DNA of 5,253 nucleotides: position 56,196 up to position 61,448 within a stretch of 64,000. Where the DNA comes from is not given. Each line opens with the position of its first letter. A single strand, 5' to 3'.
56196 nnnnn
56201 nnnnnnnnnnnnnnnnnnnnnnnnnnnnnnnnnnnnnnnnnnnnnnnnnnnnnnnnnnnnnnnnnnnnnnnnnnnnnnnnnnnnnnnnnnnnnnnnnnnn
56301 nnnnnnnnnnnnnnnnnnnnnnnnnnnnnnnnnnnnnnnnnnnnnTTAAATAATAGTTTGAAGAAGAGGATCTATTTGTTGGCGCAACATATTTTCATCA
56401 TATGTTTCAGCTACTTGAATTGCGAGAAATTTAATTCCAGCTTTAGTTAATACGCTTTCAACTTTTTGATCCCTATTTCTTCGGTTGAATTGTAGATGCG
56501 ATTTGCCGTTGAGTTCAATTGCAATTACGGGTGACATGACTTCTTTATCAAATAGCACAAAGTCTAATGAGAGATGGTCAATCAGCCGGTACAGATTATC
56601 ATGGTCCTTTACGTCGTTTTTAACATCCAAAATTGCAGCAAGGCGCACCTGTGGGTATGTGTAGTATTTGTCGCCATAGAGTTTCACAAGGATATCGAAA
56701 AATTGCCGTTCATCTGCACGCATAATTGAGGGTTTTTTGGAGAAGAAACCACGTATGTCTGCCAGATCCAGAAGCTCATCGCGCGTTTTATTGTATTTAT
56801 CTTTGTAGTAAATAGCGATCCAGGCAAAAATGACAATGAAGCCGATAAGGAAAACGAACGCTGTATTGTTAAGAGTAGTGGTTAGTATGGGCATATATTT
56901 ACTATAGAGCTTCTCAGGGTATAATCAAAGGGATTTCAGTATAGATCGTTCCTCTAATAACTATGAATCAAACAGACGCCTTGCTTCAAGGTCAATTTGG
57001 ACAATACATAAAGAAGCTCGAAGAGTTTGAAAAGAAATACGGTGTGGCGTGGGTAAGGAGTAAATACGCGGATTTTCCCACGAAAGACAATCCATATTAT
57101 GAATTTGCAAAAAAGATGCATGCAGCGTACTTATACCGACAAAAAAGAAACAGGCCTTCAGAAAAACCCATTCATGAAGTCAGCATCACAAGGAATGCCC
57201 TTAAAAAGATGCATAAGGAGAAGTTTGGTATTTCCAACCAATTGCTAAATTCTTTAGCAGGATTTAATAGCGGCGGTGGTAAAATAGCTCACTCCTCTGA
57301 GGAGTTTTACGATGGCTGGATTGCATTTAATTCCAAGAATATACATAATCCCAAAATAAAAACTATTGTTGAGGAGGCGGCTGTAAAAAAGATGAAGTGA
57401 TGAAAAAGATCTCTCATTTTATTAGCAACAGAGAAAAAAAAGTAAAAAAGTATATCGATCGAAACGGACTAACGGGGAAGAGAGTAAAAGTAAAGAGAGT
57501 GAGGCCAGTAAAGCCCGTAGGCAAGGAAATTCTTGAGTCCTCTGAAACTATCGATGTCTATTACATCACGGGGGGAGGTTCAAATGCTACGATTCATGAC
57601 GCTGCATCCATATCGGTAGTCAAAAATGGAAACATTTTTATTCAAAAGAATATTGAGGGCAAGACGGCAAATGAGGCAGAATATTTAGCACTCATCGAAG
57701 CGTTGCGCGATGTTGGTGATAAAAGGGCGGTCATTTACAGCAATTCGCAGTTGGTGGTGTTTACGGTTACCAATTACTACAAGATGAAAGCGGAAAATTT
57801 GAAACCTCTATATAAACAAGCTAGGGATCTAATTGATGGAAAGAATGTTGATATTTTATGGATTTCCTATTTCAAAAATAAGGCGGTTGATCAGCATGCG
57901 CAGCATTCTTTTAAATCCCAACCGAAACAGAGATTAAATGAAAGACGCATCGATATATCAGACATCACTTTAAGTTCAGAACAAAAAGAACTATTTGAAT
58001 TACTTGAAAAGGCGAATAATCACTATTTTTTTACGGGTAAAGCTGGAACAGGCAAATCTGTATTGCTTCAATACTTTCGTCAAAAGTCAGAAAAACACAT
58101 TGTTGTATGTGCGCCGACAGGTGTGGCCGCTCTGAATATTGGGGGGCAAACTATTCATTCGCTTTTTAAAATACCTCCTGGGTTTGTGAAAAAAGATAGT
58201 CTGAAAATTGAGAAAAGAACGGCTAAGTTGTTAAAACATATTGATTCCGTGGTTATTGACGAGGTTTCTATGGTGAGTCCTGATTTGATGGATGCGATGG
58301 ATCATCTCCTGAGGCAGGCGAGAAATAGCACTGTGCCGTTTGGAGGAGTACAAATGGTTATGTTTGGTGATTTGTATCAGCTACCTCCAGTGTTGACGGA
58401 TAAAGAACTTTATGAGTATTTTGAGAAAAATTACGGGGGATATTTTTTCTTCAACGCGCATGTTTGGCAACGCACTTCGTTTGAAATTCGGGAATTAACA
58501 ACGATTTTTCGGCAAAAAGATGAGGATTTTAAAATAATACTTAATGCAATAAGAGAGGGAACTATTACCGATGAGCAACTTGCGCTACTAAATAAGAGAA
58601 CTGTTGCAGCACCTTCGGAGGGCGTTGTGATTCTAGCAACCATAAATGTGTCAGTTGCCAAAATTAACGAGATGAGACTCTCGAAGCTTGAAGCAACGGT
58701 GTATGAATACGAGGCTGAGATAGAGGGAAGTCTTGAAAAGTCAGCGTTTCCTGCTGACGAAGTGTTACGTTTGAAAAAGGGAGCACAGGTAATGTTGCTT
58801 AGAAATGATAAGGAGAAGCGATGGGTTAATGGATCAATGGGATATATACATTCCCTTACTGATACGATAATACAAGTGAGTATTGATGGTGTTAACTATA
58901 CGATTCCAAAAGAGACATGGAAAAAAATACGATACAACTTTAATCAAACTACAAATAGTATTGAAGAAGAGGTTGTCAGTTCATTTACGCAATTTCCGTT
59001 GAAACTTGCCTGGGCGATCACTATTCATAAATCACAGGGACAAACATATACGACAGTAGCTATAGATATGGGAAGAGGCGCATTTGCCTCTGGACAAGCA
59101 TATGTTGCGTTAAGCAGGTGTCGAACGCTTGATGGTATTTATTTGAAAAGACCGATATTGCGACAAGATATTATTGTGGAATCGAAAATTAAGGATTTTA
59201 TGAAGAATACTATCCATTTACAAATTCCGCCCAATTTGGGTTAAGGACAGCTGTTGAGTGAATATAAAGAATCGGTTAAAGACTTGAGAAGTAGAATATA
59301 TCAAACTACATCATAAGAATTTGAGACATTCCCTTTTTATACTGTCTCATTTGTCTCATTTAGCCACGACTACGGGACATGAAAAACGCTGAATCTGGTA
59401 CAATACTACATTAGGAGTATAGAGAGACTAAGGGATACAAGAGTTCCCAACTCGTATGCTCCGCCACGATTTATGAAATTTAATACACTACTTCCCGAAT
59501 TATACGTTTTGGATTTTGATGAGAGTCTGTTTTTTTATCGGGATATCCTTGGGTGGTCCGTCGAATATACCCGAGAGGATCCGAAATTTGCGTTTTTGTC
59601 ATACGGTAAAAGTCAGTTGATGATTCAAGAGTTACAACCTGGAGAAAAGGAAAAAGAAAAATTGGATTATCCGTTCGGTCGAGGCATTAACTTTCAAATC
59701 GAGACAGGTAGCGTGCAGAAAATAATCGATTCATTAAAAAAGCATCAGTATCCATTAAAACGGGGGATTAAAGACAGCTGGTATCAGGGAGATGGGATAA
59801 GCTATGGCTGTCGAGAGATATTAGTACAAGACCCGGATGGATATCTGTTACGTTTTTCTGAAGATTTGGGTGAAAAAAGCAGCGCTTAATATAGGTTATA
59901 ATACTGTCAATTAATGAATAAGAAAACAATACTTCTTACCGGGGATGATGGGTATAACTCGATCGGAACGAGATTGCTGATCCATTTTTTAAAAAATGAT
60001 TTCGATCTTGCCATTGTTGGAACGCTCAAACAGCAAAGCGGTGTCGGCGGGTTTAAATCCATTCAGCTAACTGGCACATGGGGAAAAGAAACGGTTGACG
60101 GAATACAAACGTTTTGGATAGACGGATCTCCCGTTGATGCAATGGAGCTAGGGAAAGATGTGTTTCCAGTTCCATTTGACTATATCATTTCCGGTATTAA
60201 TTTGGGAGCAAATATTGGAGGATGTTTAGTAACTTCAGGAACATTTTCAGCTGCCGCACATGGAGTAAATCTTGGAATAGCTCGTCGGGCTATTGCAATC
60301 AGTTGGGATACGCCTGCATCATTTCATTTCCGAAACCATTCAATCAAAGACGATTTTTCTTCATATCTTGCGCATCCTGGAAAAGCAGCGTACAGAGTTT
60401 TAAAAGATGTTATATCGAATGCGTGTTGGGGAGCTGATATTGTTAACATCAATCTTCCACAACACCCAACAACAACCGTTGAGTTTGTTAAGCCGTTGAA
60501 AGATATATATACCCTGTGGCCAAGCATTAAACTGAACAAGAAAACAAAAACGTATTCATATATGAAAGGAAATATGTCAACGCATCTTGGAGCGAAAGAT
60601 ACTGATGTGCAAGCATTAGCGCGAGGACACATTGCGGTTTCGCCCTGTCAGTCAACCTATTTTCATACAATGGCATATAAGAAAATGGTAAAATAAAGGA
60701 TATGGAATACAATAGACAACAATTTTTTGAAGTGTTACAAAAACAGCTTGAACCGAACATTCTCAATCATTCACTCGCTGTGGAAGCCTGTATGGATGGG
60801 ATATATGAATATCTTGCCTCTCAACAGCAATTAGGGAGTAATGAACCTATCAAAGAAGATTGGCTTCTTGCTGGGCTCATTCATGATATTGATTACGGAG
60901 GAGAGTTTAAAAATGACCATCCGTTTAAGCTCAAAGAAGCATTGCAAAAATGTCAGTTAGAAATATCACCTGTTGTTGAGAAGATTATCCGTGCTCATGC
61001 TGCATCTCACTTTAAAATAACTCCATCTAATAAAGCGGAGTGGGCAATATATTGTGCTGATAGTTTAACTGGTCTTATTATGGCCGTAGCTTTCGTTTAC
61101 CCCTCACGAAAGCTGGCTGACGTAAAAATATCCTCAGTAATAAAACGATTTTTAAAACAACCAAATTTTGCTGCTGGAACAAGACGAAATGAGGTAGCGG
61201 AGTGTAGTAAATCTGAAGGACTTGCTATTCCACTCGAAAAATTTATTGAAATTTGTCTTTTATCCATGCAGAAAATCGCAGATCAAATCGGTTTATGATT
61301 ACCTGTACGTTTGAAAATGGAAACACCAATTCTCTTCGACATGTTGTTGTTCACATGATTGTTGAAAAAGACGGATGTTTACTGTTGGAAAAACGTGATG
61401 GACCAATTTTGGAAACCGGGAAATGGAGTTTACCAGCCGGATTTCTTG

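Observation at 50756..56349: Five-gene candidate defence operon next to tRNA-Ser(GGA): PLD/TaqI_C nuclease, Shedu-like DUF4263, Cas4-like nuclease, AlbA_2 protein, hypothetical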

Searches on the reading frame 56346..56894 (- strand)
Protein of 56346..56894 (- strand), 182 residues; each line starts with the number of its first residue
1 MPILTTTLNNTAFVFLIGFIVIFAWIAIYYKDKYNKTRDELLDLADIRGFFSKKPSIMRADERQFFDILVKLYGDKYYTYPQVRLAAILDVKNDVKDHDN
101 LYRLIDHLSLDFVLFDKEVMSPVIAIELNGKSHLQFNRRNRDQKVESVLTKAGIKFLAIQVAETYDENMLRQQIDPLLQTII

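Call 4: search_protein_families(library=pfam, proteins=[window:56346-56894:-], max_evalue=0.01)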
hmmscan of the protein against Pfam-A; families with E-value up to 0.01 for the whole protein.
window:56346-56894:- (182 aa): 2 families
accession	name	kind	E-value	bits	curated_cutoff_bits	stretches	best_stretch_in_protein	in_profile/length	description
PF10881.14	DUF2726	-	4.3e-25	88.3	24.7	1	56-176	3-125/126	Protein of unknown function (DUF2726)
PF18741.7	MTES_1575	-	0.0006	20.3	38.2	1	106-167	23-84/96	REase_MTES_1575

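Call 5: search_protein_families(library=padloc, proteins=[window:56346-56894:-], max_evalue=0.01)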
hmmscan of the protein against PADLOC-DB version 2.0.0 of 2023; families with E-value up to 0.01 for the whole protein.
window:56346-56894:- (182 aa): 1 family
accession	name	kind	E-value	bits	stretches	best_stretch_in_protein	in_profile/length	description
PDLC03678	HEase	-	0.0079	13.9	1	71-179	159-259/266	homing endonuclease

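Call 6: search_protein_families(library=ncbifam, proteins=[window:56346-56894:-], max_evalue=0.01)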
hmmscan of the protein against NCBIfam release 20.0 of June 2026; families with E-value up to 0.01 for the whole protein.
window:56346-56894:- (182 aa): 0 families

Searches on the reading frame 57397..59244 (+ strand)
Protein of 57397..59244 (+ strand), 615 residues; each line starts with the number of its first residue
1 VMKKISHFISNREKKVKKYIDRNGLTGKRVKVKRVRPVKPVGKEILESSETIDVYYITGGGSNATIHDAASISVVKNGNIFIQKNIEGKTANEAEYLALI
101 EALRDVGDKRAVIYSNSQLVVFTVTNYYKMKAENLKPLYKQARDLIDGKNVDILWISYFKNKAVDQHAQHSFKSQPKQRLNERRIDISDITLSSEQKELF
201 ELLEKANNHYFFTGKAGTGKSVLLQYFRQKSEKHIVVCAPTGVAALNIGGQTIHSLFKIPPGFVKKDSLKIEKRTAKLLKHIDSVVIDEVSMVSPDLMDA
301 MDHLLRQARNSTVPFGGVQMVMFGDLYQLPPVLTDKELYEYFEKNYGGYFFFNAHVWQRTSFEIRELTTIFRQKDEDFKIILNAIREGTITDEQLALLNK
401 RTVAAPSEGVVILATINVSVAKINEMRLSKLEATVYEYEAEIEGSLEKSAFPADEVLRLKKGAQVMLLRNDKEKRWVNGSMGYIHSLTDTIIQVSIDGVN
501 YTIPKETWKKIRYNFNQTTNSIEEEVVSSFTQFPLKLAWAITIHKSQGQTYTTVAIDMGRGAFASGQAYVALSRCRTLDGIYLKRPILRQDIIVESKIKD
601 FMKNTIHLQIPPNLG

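Call 4: search_protein_families(library=pfam, proteins=[window:57397-59244:+], max_evalue=0.01)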
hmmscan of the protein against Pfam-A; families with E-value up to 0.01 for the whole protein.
window:57397-59244:+ (615 aa): 13 families
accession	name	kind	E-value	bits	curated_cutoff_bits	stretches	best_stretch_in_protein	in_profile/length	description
PF05970.20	PIF1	-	3.1e-35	122.2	25.9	1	192-394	2-221/223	PIF1-like helicase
PF13604.12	AAA_30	-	9.4e-16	58.5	27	1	192-401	2-183/191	AAA domain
PF13245.12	AAA_19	-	1.4e-10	41.9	25.1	1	208-332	12-132/134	AAA domain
PF02689.20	Herpes_Helicase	-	4.5e-07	28.7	27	1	514-597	704-790/808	Helicase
PF21530.3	Pif1_2B_dom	-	2e-06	27.9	23.9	1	450-486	9-46/47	DNA helicase Pif1, 2B domain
PF13456.12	RVT_3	-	6.4e-06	26.5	21.6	1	77-170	23-122/123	Reverse transcriptase-like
PF00075.30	RNase_H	-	6.6e-06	26.8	25.8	1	69-156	20-119/141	RNase H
PF13401.12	AAA_22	-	3.1e-05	24.7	27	1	208-325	6-123/130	AAA domain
PF13538.12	UvrD_C_2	-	8.7e-05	22.7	27.4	1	537-575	1-45/52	UvrD-like helicase C-terminal domain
PF12775.13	AAA_7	-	0.00089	19.3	25.8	1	196-234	22-60/181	P-loop containing dynein motor region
PF18335.7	SH3_13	-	0.0011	19.1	41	1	459-489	26-56/65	ATP-dependent RecD-like DNA helicase SH3 domain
PF13479.12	AAA_24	-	0.0057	17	27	0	208-305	3-88/195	AAA domain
PF13191.12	AAA_16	-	0.0074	17.2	32.6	0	195-239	8-56/167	AAA ATPase domain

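Call 5: search_protein_families(library=padloc, proteins=[window:57397-59244:+], max_evalue=0.01)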
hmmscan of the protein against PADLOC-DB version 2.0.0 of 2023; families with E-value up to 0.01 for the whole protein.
window:57397-59244:+ (615 aa): 9 families
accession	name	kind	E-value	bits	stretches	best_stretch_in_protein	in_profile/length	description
PDLC05064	PDC-S68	-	8.1e-21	71.5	2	179-396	672-895/1273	-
PDLC05065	PDC-S68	-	7e-19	65.1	2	191-332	605-745/1221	-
PDLC01734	typeIV_RecD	-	1.7e-18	64.3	2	188-334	336-478/763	RecD_0_IVD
PDLC05066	PDC-S68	-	9.1e-15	51.7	2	211-336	597-725/1202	-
PDLC05035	PDC-S53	-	3.5e-12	43.2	2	122-388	432-660/900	-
PDLC04475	PDC-M16A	-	2.5e-11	40.8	1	189-517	9-367/721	-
PDLC04476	PDC-M16A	-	8.7e-10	35.6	1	195-495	8-333/691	-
PDLC04472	PDC-M16A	-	3.5e-08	30.2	1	157-253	185-289/930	-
PDLC04474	PDC-M16A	-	7e-06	22.7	1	528-561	639-672/917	-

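Call 6: search_protein_families(library=ncbifam, proteins=[window:57397-59244:+], max_evalue=0.01)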
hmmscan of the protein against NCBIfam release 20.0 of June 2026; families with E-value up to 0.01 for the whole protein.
window:57397-59244:+ (615 aa): 9 families
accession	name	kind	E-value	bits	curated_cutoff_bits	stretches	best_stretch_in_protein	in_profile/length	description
TIGR01448.2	helicase_RecD2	equivalog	2.6e-25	88.7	500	1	179-559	304-661/713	SF1B family DNA helicase RecD2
TIGR02768.1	TraA_Ti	equivalog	6.3e-18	64.4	590.45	1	172-583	354-715/751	Ti-type conjugative transfer relaxase TraA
TIGR01447.1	recD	equivalog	6.7e-17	61.3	310.15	2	236-334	223-306/597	exodeoxyribonuclease V subunit alpha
NF010464.0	PRK13889.1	subfamily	8.1e-16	57.1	1015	1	163-577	319-695/992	conjugal transfer relaxase TraA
NF041175.1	RNAseHI_Thmprot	equivalog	1.1e-12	48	140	1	88-179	45-140/143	ribonuclease HI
NF005567.0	PRK07238.1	equivalog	8.7e-10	38.5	326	1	62-192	21-151/378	bifunctional RNase H/acid phosphatase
NF041306.1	RnaseHI_Halo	equivalog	0.00017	21.5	300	1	72-156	89-179/197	ribonuclease HI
NF008127.0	PRK10875.1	equivalog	0.0018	16.9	671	0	536-597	541-605/619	exodeoxyribonuclease V subunit alpha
NF047389.1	ATPase_Sll1717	subfamily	0.0064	15.7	75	0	203-238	27-61/454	P-loop ATPase, Sll1717 family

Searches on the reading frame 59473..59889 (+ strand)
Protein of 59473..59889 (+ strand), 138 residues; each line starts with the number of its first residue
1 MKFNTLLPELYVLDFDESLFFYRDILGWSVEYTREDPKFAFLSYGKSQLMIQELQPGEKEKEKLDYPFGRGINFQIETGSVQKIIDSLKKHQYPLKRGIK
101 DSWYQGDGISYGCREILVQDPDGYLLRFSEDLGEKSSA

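Call 8: search_protein_families(library=pfam, proteins=[window:59473-59889:+], max_evalue=0.001)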
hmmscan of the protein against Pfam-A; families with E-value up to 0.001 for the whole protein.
window:59473-59889:+ (138 aa): 1 family
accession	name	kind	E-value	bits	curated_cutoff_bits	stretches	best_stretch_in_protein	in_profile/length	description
PF00903.31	Glyoxalase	-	1.9e-08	35.2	20.6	1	10-128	7-121/121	Glyoxalase/Bleomycin resistance protein/Dioxygenase superfamily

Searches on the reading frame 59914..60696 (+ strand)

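Call 8: search_protein_families(library=pfam, proteins=[window:59914-60696:+], max_evalue=0.001)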
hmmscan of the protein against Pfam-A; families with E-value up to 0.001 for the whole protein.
window:59914-60696:+ (260 aa): 1 family
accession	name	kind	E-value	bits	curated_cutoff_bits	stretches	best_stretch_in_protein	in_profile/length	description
PF01975.23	SurE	-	2.1e-27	96.6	22.1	1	6-190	1-175/189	Survival protein SurE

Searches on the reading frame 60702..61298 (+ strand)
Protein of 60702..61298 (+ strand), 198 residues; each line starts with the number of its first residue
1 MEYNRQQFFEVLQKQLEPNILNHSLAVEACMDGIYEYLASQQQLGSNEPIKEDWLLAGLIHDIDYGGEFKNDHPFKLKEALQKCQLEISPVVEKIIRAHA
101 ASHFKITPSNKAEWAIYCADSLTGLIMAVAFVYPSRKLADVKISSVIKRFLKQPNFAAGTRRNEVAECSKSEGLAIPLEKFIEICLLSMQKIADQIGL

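Call 8: search_protein_families(library=pfam, proteins=[window:60702-61298:+], max_evalue=0.001)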
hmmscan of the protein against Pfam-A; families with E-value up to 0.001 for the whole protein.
window:60702-61298:+ (198 aa): 1 family
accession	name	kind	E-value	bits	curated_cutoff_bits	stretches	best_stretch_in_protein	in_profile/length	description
PF01966.28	HD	-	0.00034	21.3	22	1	21-121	2-112/116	HD domain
